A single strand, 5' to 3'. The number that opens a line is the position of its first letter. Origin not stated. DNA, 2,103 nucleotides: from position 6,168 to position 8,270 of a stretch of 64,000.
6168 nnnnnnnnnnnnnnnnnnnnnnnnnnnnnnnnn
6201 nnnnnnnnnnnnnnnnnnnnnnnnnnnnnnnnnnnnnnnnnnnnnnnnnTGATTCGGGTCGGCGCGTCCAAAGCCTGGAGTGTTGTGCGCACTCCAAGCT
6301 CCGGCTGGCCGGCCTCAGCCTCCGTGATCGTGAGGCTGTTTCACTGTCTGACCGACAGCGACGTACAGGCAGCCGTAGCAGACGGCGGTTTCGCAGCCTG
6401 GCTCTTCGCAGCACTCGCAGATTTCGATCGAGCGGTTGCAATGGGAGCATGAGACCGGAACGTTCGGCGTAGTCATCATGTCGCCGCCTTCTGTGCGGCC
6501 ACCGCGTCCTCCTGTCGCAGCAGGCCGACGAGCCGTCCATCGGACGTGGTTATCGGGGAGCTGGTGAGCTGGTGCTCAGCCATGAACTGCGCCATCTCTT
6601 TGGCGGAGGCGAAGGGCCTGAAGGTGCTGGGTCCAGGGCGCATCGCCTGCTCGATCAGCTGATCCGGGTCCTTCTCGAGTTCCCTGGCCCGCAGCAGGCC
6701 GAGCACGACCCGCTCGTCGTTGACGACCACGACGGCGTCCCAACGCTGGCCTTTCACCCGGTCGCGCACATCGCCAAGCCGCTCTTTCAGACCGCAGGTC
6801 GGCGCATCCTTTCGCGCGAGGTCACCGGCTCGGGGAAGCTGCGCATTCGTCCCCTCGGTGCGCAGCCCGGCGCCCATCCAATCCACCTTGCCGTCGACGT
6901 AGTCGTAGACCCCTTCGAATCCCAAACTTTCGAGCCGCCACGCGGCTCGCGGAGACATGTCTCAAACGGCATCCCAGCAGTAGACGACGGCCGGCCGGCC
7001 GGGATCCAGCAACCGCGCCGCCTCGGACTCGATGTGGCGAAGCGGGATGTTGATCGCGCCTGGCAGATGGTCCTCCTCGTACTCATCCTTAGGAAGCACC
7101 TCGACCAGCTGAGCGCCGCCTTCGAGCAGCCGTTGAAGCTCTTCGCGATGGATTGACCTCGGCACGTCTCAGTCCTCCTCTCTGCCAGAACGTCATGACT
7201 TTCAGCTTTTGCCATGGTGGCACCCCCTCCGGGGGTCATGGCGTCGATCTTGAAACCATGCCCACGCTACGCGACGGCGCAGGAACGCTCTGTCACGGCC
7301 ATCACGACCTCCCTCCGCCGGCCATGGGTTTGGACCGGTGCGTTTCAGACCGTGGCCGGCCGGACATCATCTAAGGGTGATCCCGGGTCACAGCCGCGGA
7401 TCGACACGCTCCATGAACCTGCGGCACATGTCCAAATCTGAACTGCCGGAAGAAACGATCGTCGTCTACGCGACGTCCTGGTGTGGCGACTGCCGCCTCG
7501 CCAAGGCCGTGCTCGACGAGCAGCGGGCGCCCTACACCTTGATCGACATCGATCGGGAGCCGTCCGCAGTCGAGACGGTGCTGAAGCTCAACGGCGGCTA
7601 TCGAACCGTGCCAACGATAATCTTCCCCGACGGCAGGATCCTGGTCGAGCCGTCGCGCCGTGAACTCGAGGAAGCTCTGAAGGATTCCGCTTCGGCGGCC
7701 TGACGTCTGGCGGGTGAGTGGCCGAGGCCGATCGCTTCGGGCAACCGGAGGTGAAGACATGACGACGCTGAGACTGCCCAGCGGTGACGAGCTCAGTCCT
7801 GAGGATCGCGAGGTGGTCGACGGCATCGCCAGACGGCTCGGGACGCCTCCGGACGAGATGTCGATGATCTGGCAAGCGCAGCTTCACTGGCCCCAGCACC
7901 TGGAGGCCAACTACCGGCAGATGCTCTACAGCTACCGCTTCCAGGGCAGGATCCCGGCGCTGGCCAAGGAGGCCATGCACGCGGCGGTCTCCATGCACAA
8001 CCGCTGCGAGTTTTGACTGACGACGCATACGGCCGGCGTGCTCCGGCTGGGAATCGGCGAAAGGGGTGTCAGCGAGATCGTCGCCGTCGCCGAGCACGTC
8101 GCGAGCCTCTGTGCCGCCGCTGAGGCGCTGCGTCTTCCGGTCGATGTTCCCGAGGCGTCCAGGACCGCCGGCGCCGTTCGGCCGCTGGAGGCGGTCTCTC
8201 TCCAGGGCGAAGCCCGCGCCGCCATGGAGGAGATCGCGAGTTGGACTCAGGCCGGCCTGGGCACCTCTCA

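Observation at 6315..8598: Divergent thiol/selenol redox island: Cys-rich mini-protein, Sec-rhodanese-CBS, glutaredoxin-like protein, Sec-AhpD-like protein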

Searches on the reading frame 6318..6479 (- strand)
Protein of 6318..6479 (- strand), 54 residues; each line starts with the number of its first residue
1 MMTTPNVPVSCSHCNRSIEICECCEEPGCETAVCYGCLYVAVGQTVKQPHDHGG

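Call 7: search_protein_families(library=pfam, max_evalue=0.1, proteins=[window:6318-6479:-])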
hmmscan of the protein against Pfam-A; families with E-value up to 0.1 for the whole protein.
seq(54 aa): 1 family
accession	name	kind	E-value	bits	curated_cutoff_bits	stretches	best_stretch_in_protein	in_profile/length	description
PF05458.17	Siva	-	0.078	13.1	26.2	1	4-43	105-142/173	Cd27 binding protein (Siva)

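Call 8: search_protein_families(library=ncbifam, max_evalue=0.1, proteins=[window:6318-6479:-])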
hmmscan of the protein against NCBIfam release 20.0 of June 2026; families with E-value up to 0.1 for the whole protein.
seq(54 aa): 0 families

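Call 34: find_homologous_proteins(query=window:6318-6479:-, max_evalue=0.001)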
Query seq(54 aa) (54 aa): 1 proteins with E <= 0.001 among 1 candidates.
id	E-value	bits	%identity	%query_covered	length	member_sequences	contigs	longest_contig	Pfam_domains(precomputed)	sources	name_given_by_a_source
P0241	7.3e-31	122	100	100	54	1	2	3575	-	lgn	-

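Call 58: search_protein_representatives(protein=window:6318-6479:-)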
Query: 54 residues. Proteins with E-value up to 0.001 (for the whole library): 104; up to 1e-10: 3; up to 1e-30: 0. The best 104 are listed.
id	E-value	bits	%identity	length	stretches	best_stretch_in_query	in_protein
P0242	3.6e-13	64.9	58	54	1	7-54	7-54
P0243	1.6e-12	62.9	54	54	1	2-53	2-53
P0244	5.1e-12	61.2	59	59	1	9-54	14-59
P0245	2.3e-10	56.0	53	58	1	6-54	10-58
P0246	2.9e-10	55.8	54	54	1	9-54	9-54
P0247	4.5e-10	55.1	51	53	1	2-54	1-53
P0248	4.7e-10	55.1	47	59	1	6-54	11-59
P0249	6.0e-10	54.8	50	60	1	5-54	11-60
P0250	8.2e-10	54.3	50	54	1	3-54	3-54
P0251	1.1e-09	53.9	54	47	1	9-54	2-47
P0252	1.1e-09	53.9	52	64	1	9-54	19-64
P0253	1.3e-09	53.8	46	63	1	3-54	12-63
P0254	1.4e-09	53.6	54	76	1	4-53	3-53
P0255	1.7e-09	53.4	51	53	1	6-54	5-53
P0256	2.1e-09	53.1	52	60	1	9-54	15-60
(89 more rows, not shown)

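Call 61: search_solved_structures(query=A4, max_evalue=10, show_alignments=3)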
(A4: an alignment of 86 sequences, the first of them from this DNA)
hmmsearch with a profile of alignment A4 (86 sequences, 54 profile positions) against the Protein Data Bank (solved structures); distinct sequences matched with E-value up to 10: 5.
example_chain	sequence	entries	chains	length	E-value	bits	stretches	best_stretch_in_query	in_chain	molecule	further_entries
4qiw_P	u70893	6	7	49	0.26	14.3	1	6-19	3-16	DNA-directed RNA polymerase subunit P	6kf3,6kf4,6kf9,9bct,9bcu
8rc3_G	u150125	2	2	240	0.31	14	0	6-19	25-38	CRISPR type AFERR-associated protein Csf1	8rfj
36ro_P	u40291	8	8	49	0.53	13.3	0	6-19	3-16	DNA-directed RNA polymerase subunit Rpo12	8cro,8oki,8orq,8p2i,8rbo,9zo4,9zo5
6ydh_A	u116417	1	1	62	0.91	12.5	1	6-27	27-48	DUF1610 domain-containing protein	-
9o17_AZ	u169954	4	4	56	8.5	9.4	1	8-37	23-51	Putative zinc finger domain-containing protein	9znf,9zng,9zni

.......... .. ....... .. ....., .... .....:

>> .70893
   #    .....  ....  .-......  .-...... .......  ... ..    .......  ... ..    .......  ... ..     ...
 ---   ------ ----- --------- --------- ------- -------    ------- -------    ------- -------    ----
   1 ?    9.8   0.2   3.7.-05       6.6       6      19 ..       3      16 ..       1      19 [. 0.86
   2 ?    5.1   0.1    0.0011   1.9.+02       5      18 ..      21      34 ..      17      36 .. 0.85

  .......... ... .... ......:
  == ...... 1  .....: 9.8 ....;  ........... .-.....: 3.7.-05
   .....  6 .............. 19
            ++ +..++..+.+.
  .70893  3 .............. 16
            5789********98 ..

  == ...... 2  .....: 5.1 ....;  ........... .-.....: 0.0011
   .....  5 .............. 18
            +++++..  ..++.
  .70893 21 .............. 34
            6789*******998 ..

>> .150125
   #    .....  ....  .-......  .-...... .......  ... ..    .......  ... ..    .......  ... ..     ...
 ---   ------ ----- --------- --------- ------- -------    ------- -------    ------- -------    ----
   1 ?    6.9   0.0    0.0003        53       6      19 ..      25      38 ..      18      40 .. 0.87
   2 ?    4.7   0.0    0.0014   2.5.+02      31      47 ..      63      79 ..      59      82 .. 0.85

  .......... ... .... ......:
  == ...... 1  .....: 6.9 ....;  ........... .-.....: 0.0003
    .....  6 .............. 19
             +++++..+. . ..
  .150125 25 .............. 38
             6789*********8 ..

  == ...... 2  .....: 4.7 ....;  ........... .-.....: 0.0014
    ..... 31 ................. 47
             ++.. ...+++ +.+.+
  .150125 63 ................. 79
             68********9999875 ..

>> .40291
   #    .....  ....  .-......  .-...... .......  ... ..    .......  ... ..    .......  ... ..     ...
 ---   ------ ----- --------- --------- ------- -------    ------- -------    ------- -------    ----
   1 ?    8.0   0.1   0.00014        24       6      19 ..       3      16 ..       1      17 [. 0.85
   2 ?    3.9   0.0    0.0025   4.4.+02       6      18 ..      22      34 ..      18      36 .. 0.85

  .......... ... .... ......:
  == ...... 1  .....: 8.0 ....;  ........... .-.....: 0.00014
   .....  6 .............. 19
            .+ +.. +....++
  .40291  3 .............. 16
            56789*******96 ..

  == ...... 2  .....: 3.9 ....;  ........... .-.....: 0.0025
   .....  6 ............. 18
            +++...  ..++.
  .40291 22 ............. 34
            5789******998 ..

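Call 63: predict_structure(alignment_id=A4)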
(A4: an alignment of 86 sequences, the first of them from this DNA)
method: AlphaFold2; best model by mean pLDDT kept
length: 54 residues; sequences in the alignment: 86
mean_pLDDT: 82.4   pTM: 0.58
mean pLDDT of the five models: 82.4, 80.7, 80.0, 79.8, 78.8
residues with pLDDT >= 90: 30; 70-90: 8; 50-70: 16; < 50: 0
segments of 3 or more residues with pLDDT < 50: none
pLDDT, mean of each block of 10 residues (from residue 1): 72 94 91 94 69 60
secondary structure, 60 per line:
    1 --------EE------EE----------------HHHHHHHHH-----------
elements in order: H35-43

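Call 69: fold_search(model_id=the predicted structure, library=pdb)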
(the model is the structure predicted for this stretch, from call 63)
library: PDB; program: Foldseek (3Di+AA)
matches with E <= 10: 216; with E <= 0.001: 0
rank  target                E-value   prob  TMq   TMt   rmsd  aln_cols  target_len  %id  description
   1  6ds6                  7.2e-01  0.11  0.37  0.37   9.0        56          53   23  Crystal structure of p300 ZZ domain in complex with histone H3 peptide (released 2018-08-29)
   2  4qf3_A                9.2e-01  0.25  0.47  0.45   4.2        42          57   14  Crystal structure of human BAZ2B PHD zinc finger in the free form (released 2014-07-02)
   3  3sow_B                1.2e+00  0.14  0.40  0.34   4.0        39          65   20  Structure of UHRF1 PHD finger in complex with histone H3K4me3 1-9 peptide (released 2011-08-03)
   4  3shb_A                1.2e+00  0.14  0.40  0.33   4.2        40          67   20  Crystal Structure of PHD Domain of UHRF1 (released 2011-08-24)
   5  4tma_K                1.2e+00  0.10  0.33  0.32   5.4        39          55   18  Crystal structure of gyrase bound to its inhibitor YacG (released 2014-07-23)
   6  6fhq_A                1.3e+00  0.20  0.47  0.45   4.1        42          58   14  Crystal structure of human BAZ2B PHD zinc finger in complex with Fr 21 (released 2018-03-21)
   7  1fjg_N                1.5e+00  0.13  0.39  0.36   7.8        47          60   13  STRUCTURE OF THE THERMUS THERMOPHILUS 30S RIBOSOMAL SUBUNIT IN COMPLEX WITH THE ANTIBIOTICS STREPTOMYCIN, SPECTINOMYCI (released 2000-09-25)
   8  2dar_MODEL_1_A        1.5e+00  0.03  0.21  0.14  10.4        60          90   17  Solution structure of first LIM domain of Enigma-like PDZ and LIM domains protein (released 2006-12-12)
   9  3t6r_A                1.8e+00  0.13  0.41  0.33   4.0        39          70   20  Structure of UHRF1 in complex with unmodified H3 N-terminal tail (released 2011-11-23)
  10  3sou_A                1.8e+00  0.12  0.39  0.33   4.2        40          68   18  Structure of UHRF1 PHD finger in complex with histone H3 1-9 peptide (released 2011-08-03)
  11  3sou_B                1.8e+00  0.11  0.40  0.32   4.3        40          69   20  Structure of UHRF1 PHD finger in complex with histone H3 1-9 peptide (released 2011-08-03)
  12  6fi0_B                1.8e+00  0.08  0.33  0.35   5.5        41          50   24  Crystal structure of BAZ2A PHD zinc finger in complex with Fr 19 (released 2018-03-21)
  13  7zs9_4                1.8e+00  0.05  0.28  0.07   9.4        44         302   18  Yeast RNA polymerase II transcription pre-initiation complex with the +1 nucleosome (complex A) (released 2022-11-16)
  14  7o4i_4                1.8e+00  0.03  0.24  0.07   8.5        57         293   16  Yeast RNA polymerase II transcription pre-initiation complex with initial transcription bubble (released 2021-06-16)
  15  5xfp_B                1.9e+00  0.15  0.46  0.11   3.5        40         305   25  Binary complex of PHF1 and a double stranded DNA (released 2017-09-13)
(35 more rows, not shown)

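Call 77: list_cluster_members(proteins=[P0002, P0241, P0121])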
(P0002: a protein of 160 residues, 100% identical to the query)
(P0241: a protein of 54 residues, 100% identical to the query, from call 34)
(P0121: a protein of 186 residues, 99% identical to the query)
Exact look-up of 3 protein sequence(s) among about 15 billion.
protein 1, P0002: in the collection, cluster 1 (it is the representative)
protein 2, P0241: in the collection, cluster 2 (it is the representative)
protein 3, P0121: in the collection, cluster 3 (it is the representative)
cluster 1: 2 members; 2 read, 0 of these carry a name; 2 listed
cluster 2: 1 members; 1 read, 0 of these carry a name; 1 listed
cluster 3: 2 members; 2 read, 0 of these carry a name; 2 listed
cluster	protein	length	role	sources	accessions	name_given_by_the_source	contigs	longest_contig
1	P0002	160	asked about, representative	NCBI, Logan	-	-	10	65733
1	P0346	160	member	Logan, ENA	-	-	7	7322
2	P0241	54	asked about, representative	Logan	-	-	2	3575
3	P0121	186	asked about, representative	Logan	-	-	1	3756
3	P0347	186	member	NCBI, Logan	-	-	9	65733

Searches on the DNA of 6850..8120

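Call 83: search_rna_families(source=window, start=6850, end=8120, threshold=evalue, max_evalue=10)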
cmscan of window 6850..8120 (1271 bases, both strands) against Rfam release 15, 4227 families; matches with E-value up to 10: 2.
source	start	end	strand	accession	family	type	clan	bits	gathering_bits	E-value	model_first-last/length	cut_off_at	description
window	7745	7804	+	RF01126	sR41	Gene; snRNA; snoRNA; CD-box;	-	18.5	54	0.11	1-53/53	no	Small nucleolar RNA sR41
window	7494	7596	+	RF01497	ALIL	Cis-reg;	-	12.4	50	2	1-117/117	no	ALIL pseudoknot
